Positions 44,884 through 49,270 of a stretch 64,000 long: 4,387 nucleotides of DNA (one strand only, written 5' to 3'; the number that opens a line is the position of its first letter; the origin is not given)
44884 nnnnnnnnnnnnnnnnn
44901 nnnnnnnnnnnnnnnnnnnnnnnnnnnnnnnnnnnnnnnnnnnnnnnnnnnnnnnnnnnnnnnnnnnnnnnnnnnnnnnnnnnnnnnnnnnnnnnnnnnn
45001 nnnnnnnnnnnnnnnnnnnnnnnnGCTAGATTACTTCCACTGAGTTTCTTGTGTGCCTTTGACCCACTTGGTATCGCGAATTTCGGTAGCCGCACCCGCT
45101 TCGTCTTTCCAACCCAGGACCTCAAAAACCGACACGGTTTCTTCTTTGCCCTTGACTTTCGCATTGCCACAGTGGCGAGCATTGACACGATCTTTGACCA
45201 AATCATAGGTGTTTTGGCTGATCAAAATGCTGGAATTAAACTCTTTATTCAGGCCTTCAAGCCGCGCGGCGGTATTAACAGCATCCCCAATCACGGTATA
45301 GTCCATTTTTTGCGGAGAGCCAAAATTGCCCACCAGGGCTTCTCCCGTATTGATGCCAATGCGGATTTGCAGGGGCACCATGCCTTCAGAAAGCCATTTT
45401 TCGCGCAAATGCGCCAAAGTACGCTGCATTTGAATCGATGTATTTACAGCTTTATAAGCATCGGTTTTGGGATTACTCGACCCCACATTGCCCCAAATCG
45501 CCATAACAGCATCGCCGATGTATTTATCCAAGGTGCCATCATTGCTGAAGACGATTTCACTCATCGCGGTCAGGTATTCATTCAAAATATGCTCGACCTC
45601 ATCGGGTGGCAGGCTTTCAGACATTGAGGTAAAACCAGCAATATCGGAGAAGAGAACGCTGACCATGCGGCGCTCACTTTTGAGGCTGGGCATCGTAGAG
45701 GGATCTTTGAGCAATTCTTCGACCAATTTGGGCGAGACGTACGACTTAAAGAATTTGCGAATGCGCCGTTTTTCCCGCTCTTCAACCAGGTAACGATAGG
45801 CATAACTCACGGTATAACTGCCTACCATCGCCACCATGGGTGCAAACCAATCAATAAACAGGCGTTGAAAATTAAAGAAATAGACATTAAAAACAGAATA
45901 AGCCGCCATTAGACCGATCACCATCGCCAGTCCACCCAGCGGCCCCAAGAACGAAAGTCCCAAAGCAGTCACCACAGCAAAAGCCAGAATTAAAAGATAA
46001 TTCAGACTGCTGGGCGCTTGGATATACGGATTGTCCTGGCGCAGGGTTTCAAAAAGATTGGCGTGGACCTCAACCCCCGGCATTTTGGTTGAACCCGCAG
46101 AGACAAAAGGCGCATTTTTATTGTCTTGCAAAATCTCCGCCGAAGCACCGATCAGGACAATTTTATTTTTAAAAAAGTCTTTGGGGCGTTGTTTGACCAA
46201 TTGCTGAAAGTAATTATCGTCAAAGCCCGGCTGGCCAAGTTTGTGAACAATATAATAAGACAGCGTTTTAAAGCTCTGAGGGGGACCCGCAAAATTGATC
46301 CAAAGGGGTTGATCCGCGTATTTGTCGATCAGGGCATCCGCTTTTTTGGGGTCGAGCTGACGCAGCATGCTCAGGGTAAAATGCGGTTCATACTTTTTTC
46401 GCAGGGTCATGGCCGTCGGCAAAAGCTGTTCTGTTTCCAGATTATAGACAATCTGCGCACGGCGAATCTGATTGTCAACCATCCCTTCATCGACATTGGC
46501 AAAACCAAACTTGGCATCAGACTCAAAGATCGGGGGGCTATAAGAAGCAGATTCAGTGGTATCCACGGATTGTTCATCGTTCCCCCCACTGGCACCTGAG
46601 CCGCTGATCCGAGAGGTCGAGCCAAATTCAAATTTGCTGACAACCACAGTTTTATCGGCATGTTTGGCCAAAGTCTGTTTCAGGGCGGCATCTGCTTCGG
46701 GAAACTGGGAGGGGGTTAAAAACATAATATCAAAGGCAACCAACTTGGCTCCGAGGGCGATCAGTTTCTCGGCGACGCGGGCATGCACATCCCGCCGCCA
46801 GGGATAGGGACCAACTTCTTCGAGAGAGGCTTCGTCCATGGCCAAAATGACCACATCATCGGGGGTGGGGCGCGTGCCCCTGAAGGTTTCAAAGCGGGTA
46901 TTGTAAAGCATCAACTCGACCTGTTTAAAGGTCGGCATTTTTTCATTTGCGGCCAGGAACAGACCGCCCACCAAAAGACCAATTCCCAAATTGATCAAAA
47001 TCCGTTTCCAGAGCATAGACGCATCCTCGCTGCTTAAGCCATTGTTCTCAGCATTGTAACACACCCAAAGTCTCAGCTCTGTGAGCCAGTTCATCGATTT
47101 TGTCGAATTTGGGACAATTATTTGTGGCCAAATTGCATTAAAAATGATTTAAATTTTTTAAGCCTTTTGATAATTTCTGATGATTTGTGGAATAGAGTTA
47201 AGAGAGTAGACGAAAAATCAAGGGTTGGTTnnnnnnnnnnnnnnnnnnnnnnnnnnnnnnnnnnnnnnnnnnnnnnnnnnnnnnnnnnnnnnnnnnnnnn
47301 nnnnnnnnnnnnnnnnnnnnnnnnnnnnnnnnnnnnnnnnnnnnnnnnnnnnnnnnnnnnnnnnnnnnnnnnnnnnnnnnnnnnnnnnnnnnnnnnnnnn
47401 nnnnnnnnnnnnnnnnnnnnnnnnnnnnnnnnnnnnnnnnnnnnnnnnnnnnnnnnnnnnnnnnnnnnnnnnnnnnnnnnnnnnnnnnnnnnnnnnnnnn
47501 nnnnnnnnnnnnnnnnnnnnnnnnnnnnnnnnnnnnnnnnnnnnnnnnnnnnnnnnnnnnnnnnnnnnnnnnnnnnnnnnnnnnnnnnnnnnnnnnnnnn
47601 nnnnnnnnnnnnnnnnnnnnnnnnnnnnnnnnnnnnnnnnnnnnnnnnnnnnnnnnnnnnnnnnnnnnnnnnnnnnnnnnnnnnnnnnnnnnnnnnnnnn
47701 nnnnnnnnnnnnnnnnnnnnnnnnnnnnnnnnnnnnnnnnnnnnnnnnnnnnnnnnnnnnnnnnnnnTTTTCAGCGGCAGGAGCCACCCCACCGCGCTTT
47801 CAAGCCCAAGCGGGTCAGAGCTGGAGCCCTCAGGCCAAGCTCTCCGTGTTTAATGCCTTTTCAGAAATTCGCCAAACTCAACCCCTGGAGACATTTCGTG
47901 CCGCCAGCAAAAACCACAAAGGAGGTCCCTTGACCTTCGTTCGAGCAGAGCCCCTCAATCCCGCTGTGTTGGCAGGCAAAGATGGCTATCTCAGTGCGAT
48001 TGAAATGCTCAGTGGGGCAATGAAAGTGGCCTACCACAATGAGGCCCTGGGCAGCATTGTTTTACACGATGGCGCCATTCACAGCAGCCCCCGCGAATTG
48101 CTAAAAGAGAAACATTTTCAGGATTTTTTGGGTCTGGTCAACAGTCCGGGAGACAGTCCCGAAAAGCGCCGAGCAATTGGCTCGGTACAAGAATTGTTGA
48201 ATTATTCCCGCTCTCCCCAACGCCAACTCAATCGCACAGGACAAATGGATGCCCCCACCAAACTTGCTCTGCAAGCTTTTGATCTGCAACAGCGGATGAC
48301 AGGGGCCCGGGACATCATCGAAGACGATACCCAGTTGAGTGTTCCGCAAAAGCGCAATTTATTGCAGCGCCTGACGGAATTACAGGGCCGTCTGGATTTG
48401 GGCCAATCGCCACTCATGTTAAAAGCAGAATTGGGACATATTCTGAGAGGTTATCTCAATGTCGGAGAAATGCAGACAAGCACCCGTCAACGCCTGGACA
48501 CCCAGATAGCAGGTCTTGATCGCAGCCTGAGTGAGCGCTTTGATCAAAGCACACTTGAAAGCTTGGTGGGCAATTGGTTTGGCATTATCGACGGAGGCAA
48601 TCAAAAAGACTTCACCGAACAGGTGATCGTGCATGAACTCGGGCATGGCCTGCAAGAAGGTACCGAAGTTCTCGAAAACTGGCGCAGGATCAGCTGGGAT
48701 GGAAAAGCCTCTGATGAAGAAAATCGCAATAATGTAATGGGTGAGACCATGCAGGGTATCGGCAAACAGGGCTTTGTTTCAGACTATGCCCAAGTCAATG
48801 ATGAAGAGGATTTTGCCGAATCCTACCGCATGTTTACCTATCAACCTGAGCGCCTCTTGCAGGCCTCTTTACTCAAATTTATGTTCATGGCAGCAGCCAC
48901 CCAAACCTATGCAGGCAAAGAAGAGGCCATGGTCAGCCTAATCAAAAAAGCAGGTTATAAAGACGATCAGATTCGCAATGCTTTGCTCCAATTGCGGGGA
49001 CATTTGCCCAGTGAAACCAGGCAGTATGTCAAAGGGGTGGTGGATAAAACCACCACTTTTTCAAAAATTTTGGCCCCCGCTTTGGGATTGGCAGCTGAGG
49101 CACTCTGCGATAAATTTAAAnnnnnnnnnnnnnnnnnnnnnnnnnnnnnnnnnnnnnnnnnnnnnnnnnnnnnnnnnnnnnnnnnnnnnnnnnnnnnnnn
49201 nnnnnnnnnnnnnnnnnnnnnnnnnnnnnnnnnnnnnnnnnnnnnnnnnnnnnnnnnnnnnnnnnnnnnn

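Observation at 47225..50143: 972-aa protein with anthrax-lethal-factor-like zincin motif and effector-like N-terminus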

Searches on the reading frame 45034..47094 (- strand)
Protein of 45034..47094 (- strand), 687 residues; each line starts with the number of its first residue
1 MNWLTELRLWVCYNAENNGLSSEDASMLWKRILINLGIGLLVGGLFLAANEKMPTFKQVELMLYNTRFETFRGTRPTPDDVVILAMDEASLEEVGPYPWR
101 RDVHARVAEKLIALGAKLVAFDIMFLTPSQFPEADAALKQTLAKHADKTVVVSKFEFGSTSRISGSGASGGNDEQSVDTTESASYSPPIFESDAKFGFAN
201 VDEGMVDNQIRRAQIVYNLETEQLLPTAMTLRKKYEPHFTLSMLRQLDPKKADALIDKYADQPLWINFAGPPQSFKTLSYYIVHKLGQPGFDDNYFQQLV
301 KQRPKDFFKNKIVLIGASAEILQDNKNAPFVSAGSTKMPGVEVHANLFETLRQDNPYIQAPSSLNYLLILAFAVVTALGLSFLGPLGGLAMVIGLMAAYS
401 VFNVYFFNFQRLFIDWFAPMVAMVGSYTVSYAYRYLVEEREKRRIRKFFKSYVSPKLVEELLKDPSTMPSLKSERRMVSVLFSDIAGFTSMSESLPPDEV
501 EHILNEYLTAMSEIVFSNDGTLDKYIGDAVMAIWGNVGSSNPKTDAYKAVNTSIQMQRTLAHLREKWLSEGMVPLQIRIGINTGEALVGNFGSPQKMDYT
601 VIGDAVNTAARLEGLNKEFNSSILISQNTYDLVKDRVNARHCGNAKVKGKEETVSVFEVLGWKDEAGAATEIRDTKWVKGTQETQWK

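Call 10: search_protein_families(library=pfam, proteins=[window:45034-47094:-], max_evalue=0.001)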
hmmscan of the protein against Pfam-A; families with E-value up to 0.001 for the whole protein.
window:45034-47094:- (687 aa): 2 families
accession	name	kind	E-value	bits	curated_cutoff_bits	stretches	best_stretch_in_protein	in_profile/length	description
PF05226.16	CHASE2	-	3.1e-42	145.3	26.3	1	49-376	13-255/257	CHASE2 domain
PF00211.25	Guanylate_cyc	-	3e-25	89.3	21.9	1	476-654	7-177/183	Adenylate and Guanylate cyclase catalytic domain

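Call 75: search_protein_families(library=padloc, proteins=[window:45034-47094:-], max_evalue=0.001)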
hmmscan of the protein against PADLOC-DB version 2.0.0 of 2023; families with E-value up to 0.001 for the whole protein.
window:45034-47094:- (687 aa): 11 families
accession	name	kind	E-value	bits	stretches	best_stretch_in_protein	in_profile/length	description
PDLC00734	PycC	-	5.1e-33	112.7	1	468-642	180-353/374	Pycsar cyclase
PDLC02367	PycC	-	2e-22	77.7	1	479-641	45-200/226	-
PDLC00766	PycC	-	7e-18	62.9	1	478-642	44-204/232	Pycsar cyclase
PDLC02370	PycC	-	1.7e-16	58.5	1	474-635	78-240/340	-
PDLC02368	PycC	-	1.1e-13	49.4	1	476-641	43-207/234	-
PDLC00764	PycC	-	6.4e-13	46.4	1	474-629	91-249/449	Pycsar cyclase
PDLC00765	PycC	-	1.3e-12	45.5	1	480-639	260-418/477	Pycsar cyclase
PDLC02369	PycC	-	9.1e-10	36.5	1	478-653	47-208/248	-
PDLC02366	PycC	-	3.9e-09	34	1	539-637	113-205/486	-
PDLC00762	PycC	-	2e-07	28.3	1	504-616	80-192/508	Pycsar cyclase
PDLC00761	PycC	-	1.6e-05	21.9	1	477-637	106-269/438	Pycsar cyclase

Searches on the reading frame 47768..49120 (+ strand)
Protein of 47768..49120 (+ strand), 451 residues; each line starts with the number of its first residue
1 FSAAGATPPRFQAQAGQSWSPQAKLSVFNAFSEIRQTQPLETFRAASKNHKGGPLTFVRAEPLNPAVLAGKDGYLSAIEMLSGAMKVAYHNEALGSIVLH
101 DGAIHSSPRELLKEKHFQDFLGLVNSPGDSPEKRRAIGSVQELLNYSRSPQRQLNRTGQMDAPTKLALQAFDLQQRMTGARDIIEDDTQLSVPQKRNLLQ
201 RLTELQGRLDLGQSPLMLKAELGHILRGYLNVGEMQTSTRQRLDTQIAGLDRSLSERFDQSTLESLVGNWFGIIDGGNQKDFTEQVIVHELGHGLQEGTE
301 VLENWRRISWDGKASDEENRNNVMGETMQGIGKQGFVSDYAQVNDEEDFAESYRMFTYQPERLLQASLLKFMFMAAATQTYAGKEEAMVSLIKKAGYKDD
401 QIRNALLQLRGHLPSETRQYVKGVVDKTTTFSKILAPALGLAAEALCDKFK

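Call 37: predict_structure(alignment_id=A3)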
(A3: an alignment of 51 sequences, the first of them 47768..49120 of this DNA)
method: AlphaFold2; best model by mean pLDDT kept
length: 451 residues; sequences in the alignment: 51
mean_pLDDT: 88.8   pTM: 0.86
mean pLDDT of the five models: 88.8, 87.2, 86.8, 86.2, 86.0
residues with pLDDT >= 90: 313; 70-90: 96; 50-70: 40; < 50: 2
segments of 3 or more residues with pLDDT < 50: none
pLDDT, mean of each block of 10 residues (from residue 1): 94 96 95 95 94 96 88 92 91 94 85 93 96 98 95 97 98 96 91 89 95 97 95 88 95 96 92 80 95 88 89 75 86 84 93 95 93 95 94 93 88 57 53 54 55 41
secondary structure, 60 per line:
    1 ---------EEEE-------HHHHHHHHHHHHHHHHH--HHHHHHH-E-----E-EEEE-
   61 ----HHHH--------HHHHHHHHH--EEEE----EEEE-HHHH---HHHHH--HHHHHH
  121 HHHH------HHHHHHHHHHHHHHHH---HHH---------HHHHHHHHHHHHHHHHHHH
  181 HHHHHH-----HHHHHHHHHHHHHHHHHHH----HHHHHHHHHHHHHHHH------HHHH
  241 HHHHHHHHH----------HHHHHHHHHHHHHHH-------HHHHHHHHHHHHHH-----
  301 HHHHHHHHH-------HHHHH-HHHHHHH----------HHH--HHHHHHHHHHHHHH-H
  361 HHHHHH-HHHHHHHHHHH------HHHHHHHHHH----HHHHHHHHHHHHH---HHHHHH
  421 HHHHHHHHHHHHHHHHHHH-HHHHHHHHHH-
elements in order: E10-13 H21-37 H40-46 E56-59 H65-68 H77-85 E88-91 E96-99 H101-104 H108-112 H115-124 H131-146 H162-186 H192-210 H215-230 H237-249 H260-274 H282-295 H301-309 H317-321 H323-329 H345-358 H360-366 H368-378 H385-394 H399-411 H415-439 H441-450

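Call 41: fold_search(model_id=the predicted structure, library=pdb)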
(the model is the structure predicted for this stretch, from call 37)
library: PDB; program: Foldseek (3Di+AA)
matches with E <= 10: 269; with E <= 0.001: 0
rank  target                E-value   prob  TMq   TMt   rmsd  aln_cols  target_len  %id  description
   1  1q1s_C                4.4e-02  0.18  0.12  0.12  23.2       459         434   13  Mouse Importin alpha- phosphorylated SV40 CN peptide complex (released 2004-03-30)
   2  5d5k_C                9.7e-02  0.16  0.13  0.13  23.5       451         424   13  Crystal Structure NLS from human PARP-2 complexed with Importin alpha delta IBB (released 2016-06-22)
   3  3tpm_A                1.0e-01  0.16  0.13  0.14  23.6       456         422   14  Crystal structure of MAL RPEL domain in complex with importin-alpha (released 2011-10-12)
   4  3fey_C                1.2e-01  0.14  0.13  0.14  23.6       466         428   14  Crystal structure of the CBC-importin alpha complex. (released 2009-08-11)
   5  7cru_C                1.3e-01  0.16  0.14  0.14  23.7       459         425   15  hnRNPK NLS in complex with Importin alpha 1 (KPNA2) (released 2021-11-17)
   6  8fua_A                1.8e-01  0.18  0.13  0.13  20.4       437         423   12  Crystal structure of mouse Importin alpha in complex with Hendra virus matrix protein NLS1 (released 2023-02-08)
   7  7xyo_A                2.0e-01  0.16  0.11  0.09  21.1       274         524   12  Crystal Structure of a M61 aminopeptidase family member from Myxococcus fulvus (released 2023-06-07)
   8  6d7m                  2.2e-01  0.09  0.12  0.12  25.0       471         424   13  Crystal structure of the W184R/W231R Importin alpha mutant (released 2019-03-06)
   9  3tpo                  2.7e-01  0.12  0.14  0.14  23.6       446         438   13  Crystal structure of D192A/E396A mutant of mouse importin alpha2 (released 2011-10-12)
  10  7jjl_A                5.2e-01  0.12  0.14  0.14  20.7       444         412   11  Crystal structure of Importin Alpha 3 in complex with human LSD1 NLS (released 2020-08-05)
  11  3wej                  6.2e-01  0.11  0.13  0.16  20.8       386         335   11  Crystal structure of the human squalene synthase F288A mutant in complex with presqualene pyrophosphate (released 2014-02-12)
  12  9u4m_U                7.7e-01  0.06  0.12  0.09  19.9       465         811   10  Focused refinement of 19S in the substrate-engaged human 26S proteasome bound to midnolin with RPT6 at top of spiral s (released 2026-03-25)
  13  3lee_D                8.4e-01  0.10  0.13  0.17  19.7       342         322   14  Crystal structure of the human squalene synthase complexed with BPH-652 (released 2010-12-08)
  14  6m7d_A                1.0e+00  0.04  0.11  0.12  21.4       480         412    9  Structure of ncleoprotein of sendai virus (released 2021-03-24)
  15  4i9z                  1.1e+00  0.09  0.17  0.22  18.6       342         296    8  Crystal structure of the PDE5A1 catalytic domain in complex with novel inhibitors (released 2014-01-01)
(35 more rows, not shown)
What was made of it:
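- Tried and rejected: Foldseek against the PDB with the good domain model gave nothing significant; LF ranked 22 at E 1.5 (call 41).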

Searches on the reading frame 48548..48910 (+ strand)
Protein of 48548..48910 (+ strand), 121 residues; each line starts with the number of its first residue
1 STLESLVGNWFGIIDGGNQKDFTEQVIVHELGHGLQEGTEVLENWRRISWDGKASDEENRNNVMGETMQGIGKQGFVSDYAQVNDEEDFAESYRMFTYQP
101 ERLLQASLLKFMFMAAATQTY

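Call 35: find_related_loci(query=A4, collection=genome_contigs, flank=8000)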
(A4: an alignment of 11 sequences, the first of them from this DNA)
Query A4 (121 aa) in genome_contigs; peptide patterns used: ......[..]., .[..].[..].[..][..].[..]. (x = any residue, [..] = any of these).
314 stretches matched a pattern; 42 encode a relative of the query (tblastn E <= 1e-3); 41 distinct loci.
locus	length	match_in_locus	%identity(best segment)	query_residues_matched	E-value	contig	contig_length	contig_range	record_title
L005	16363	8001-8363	99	1-121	6e-82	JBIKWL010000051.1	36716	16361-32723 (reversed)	MAG: Candidatus Sericytochromatia bacterium isolate ME2015-09-13_3300035666_group6_bin207 Rohwer_bin1392_scaffold_717_c1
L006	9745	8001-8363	98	1-121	2e-81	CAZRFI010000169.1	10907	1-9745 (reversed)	MAG TPA_asm: uncultured Candidatus Sericytochromatia bacterium isolate binchicken_co266_209 genome assembly, contig: NOD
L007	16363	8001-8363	98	1-121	2e-81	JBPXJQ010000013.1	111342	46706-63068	MAG: Candidatus Blackallbacteria bacterium isolate mt_P12 k141_154721, whole genome shotgun sequence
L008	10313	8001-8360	95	2-121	5e-78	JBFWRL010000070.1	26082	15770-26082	MAG: Candidatus Sericytochromatia bacterium isolate CA_2019_TPBF_205 NODE_9370_length_26082_cov_3.937045_TPBF, whole gen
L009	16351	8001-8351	60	3-121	6e-42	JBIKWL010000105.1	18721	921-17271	MAG: Candidatus Sericytochromatia bacterium isolate ME2015-09-13_3300035666_group6_bin207 Rohwer_bin1392_scaffold_2494_c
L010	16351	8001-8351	60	3-121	1e-41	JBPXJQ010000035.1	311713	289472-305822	MAG: Candidatus Blackallbacteria bacterium isolate mt_P12 k141_255242, whole genome shotgun sequence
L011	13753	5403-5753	59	3-121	1e-41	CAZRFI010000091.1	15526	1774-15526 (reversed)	MAG TPA_asm: uncultured Candidatus Sericytochromatia bacterium isolate binchicken_co266_209 genome assembly, contig: NOD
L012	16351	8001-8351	55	3-121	2e-39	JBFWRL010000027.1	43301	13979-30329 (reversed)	MAG: Candidatus Sericytochromatia bacterium isolate CA_2019_TPBF_205 NODE_5341_length_43301_cov_4.461157_TPBF, whole gen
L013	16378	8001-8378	52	3-121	2e-35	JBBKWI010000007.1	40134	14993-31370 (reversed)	MAG: Candidatus Sericytochromatia bacterium isolate metabat_bins.305 k119_2574089, whole genome shotgun sequence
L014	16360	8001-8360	47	3-121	8e-34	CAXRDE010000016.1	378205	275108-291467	MAG: Candidatus Sericytochromatia bacterium isolate CJ05B_2.89 genome assembly, contig: k141_694470, whole genome shotgu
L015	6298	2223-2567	52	4-118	1e-33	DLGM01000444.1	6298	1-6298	MAG TPA_asm: Cyanobacteria bacterium UBA7694 UBA7694_contig_77516, whole genome shotgun sequence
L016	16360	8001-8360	48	3-121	2e-32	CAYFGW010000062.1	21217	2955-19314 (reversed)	MAG TPA_asm: uncultured Candidatus Sericytochromatia bacterium isolate ERP003628_co1_38 genome assembly, contig: NODE_10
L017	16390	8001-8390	44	3-121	4e-32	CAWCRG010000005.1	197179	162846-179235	MAG: Candidatus Sericytochromatia bacterium isolate MFD03250.bin.2.6 genome assembly, contig: contig_19502, whole genome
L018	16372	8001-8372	41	3-121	6e-28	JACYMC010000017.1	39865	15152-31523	MAG: Candidatus Sericytochromatia bacterium isolate T60_A2020_004 NODE_929_length_39865_cov_11.8535, whole genome shotgu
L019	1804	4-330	43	29-121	7e-21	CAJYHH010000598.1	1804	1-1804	MAG: Candidatus Sericytochromatia bacterium isolate maxbin_SP350_1.003_cleaned genome assembly, contig: k127_329647, who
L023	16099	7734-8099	33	2-116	1e-15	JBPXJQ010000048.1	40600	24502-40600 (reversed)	MAG: Candidatus Blackallbacteria bacterium isolate mt_P12 k141_38929, whole genome shotgun sequence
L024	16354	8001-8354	32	6-116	7e-15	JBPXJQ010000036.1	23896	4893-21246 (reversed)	MAG: Candidatus Blackallbacteria bacterium isolate mt_P12 k141_256667, whole genome shotgun sequence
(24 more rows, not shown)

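Call 72: search_protein_families(library=pfam, proteins=[L010:3939-5756:+, L010:5759-6673:+, L010:9443-10921:-, L010:10951-12492:-, L023:2691-4466:+, L023:4554-5783:+, L023:8991-9446:-, L023:9898-12489:-, L024:5409-6038:+, L024:9998-10936:-], max_evalue=0.0001)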
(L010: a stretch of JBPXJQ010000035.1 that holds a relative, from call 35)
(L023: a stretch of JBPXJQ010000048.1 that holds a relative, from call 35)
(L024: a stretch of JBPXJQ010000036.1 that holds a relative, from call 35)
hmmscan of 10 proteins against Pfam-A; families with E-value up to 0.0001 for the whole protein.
L010:3939-5756:+ (606 aa): 2 families
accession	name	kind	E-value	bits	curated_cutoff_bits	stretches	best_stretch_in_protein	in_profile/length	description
PF04055.27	Radical_SAM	-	5.9e-11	43.3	29.5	1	336-489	10-166/166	Radical SAM superfamily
PF02310.24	B12-binding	-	3.9e-06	27.1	32.1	1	181-244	41-103/121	B12 binding domain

L010:5759-6673:+ (305 aa): 3 families
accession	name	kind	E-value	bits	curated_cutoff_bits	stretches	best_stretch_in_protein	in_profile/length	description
PF12146.15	Hydrolase_4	-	2.5e-08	33.9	27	1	126-271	74-233/239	Serine aminopeptidase, S33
PF06821.19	Ser_hydrolase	-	5.4e-06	26.9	22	0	86-259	17-145/172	Serine hydrolase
PF00561.26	Abhydrolase_1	-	1.6e-05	25.1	25.8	0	57-178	1-124/245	alpha/beta hydrolase fold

L010:9443-10921:- (493 aa): 1 family
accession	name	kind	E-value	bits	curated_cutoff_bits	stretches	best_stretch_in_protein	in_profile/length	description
PF16930.11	Porin_5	-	5.5e-11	42.1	22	1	182-276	163-261/535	Putative porin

L010:10951-12492:- (514 aa): 1 family
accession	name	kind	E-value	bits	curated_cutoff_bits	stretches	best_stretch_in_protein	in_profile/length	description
PF16930.11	Porin_5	-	1.5e-15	57.2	22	2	194-297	161-261/535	Putative porin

L023:2691-4466:+ (592 aa): 1 family
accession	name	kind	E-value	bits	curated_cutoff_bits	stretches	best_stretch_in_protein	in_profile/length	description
PF03553.21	Na_H_antiporter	-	8.4e-29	101.2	23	1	300-583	30-297/303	Na+/H+ antiporter family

L023:4554-5783:+ (410 aa): 3 families
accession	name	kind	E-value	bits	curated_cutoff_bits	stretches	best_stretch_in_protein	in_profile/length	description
PF07690.21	MFS_1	-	2e-66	224.7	33.4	2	17-318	1-305/347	Major Facilitator Superfamily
PF00083.30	Sugar_tr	-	6.5e-10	38.9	22.3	1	49-184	48-189/452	Sugar (and other) transporter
PF05631.20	MFS_5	-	1e-06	28.4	25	0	51-159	73-178/356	Sugar-tranasporters, 12 TM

L023:8991-9446:- (152 aa): 0 families

L023:9898-12489:- (864 aa): 4 families
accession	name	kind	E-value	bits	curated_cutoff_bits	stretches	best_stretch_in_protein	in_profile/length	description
PF01074.27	Glyco_hydro_38N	-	1.5e-29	103.7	25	1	5-252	2-257/270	Glycosyl hydrolases family 38 N-terminal domain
PF07748.19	Glyco_hydro_38C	-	1.5e-11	45.4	25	1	487-670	1-167/206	Glycosyl hydrolases family 38 C-terminal domain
PF09261.16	Alpha-mann_mid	-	7.1e-11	42.5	31.1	1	275-352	5-81/96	Alpha mannosidase middle domain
PF17677.7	Glyco_hydro38C2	-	1.7e-08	34.9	22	1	786-859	2-72/72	Glycosyl hydrolases family 38 C-terminal beta sandwich domain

L024:5409-6038:+ (210 aa): 1 family
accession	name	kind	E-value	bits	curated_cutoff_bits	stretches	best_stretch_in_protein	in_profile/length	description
PF00226.36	DnaJ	-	4.3e-16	59.2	27.8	1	12-78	1-63/63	DnaJ domain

L024:9998-10936:- (313 aa): 1 family
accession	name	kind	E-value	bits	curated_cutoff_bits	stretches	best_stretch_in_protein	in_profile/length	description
PF01471.23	PG_binding_1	-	4.5e-14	52.8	23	1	101-162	2-57/57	Putative peptidoglycan binding domain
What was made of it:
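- A PG_binding_1 protein neighbours one paralogue (L024, call 72).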
